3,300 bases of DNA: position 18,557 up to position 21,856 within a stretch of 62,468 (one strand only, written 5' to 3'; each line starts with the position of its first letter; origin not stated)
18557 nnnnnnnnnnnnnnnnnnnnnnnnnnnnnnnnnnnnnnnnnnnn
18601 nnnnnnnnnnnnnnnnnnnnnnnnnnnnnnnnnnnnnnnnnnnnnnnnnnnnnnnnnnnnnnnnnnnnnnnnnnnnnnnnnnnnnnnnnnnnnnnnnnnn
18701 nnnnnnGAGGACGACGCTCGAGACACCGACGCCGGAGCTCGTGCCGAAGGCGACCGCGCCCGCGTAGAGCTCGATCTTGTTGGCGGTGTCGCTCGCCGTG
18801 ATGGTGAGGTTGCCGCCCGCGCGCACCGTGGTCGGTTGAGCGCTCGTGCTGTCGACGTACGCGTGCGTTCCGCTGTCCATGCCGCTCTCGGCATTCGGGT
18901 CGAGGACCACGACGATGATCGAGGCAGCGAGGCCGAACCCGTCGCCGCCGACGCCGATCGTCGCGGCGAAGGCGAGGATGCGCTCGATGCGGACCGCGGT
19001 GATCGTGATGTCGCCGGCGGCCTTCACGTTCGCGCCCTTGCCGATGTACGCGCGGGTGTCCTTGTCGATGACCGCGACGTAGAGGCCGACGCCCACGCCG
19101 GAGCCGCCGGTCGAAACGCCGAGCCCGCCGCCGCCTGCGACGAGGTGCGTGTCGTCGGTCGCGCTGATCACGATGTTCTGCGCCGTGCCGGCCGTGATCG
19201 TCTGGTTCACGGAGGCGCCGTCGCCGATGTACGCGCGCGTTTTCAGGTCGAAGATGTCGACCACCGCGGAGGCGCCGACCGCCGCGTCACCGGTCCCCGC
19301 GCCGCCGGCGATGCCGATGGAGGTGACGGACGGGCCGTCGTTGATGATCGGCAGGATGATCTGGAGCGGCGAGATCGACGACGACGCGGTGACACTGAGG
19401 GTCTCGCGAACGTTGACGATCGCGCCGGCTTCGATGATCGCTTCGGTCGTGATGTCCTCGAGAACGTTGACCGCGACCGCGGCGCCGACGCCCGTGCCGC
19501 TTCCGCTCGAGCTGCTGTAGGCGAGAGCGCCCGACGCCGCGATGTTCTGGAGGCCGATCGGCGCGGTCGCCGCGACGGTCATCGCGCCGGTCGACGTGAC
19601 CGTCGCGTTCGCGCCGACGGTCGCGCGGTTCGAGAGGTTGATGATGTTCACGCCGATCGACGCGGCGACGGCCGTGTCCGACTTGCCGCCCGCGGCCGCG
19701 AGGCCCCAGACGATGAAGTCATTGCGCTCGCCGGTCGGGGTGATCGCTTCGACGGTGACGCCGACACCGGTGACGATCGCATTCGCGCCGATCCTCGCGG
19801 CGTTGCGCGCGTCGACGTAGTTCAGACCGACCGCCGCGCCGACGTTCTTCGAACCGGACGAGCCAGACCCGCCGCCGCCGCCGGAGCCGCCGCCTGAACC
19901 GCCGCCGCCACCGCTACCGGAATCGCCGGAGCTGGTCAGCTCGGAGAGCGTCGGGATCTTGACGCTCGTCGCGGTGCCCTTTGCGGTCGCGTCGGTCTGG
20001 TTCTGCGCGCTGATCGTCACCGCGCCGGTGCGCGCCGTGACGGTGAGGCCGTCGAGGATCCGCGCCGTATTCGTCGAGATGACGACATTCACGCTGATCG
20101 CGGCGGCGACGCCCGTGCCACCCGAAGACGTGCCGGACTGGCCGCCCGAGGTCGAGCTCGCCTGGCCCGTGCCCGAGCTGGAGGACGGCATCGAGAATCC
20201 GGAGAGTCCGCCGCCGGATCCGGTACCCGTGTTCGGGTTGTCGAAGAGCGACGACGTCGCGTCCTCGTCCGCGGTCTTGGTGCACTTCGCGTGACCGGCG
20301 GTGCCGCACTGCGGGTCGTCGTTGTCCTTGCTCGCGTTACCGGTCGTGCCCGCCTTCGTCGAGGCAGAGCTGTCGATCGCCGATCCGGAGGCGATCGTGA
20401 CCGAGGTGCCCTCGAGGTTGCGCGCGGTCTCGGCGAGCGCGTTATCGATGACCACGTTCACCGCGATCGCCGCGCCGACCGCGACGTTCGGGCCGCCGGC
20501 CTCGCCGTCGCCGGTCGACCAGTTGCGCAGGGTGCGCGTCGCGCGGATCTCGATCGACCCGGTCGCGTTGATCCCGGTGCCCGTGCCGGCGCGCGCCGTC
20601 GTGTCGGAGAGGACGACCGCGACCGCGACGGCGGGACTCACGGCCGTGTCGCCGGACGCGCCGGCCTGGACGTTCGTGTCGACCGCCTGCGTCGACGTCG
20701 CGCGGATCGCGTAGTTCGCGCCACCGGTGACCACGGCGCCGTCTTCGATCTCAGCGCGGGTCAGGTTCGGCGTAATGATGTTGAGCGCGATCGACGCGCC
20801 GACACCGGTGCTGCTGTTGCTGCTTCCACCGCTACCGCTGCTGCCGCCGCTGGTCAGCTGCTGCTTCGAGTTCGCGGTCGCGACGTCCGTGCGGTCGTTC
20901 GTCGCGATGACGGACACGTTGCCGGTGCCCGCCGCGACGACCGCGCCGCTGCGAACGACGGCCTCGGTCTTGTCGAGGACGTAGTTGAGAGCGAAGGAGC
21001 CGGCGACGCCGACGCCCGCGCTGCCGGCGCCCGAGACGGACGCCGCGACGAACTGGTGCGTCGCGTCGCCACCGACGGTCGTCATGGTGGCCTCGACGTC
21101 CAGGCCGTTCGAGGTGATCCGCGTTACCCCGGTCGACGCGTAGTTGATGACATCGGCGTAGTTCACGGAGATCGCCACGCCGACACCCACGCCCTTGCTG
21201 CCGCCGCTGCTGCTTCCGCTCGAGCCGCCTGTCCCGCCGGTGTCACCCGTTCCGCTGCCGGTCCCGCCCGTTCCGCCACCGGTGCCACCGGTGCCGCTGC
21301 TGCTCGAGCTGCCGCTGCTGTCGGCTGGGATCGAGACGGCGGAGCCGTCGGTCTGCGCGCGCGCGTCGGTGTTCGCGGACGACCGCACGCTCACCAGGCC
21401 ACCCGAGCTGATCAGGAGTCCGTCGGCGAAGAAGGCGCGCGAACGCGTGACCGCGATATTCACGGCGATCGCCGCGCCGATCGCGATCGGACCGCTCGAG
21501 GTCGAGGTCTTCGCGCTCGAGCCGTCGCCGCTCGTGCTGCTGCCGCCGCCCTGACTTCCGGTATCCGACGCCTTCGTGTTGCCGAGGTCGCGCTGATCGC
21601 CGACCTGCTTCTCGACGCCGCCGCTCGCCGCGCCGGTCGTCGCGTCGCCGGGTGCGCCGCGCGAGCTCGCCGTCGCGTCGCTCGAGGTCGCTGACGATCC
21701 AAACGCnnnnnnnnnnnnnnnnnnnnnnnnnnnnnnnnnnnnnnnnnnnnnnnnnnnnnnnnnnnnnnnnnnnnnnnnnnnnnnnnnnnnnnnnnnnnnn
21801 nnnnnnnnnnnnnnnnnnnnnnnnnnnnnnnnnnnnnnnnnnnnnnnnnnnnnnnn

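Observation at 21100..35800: At least ten tandem ~1.2-kb coding modules, with neighbouring copies close to identical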

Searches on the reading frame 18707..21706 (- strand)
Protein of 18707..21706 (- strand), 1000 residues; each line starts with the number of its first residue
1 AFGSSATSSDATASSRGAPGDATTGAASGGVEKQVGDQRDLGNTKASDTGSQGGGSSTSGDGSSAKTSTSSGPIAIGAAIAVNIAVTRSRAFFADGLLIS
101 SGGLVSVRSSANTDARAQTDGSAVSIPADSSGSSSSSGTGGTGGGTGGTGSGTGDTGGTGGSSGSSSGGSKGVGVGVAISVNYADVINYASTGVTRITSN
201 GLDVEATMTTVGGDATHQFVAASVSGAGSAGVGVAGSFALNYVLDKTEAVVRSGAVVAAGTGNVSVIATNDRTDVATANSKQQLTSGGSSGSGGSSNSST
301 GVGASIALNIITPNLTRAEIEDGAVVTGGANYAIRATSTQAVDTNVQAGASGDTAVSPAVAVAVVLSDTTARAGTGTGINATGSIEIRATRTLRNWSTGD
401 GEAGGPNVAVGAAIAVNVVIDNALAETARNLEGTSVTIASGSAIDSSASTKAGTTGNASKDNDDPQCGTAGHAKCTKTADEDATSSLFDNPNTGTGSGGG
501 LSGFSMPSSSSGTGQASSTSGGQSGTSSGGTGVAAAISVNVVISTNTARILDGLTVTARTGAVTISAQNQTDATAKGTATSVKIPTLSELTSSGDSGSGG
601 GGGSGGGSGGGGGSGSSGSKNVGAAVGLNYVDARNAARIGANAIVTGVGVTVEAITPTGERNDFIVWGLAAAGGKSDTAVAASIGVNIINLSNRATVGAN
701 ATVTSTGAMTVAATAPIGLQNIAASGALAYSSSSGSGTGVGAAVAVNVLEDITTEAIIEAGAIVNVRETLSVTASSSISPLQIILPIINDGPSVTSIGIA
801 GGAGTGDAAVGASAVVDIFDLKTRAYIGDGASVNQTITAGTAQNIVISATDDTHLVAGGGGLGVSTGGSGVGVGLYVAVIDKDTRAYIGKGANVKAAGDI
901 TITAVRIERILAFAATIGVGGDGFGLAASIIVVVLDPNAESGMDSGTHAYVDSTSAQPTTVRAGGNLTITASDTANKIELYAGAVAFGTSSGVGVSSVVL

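Call 48: search_protein_families(library=ncbifam, proteins=[window:18707-21706:-], max_evalue=0.01)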
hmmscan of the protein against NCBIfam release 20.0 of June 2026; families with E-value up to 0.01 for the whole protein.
window:18707-21706:- (1000 aa): 1 family
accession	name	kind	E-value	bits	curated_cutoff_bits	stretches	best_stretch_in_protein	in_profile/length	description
NF012206.1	LktA_tand_53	repeat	8.9e-25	86.7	50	5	867-920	1-53/53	tandem repeat-containing filamentous protein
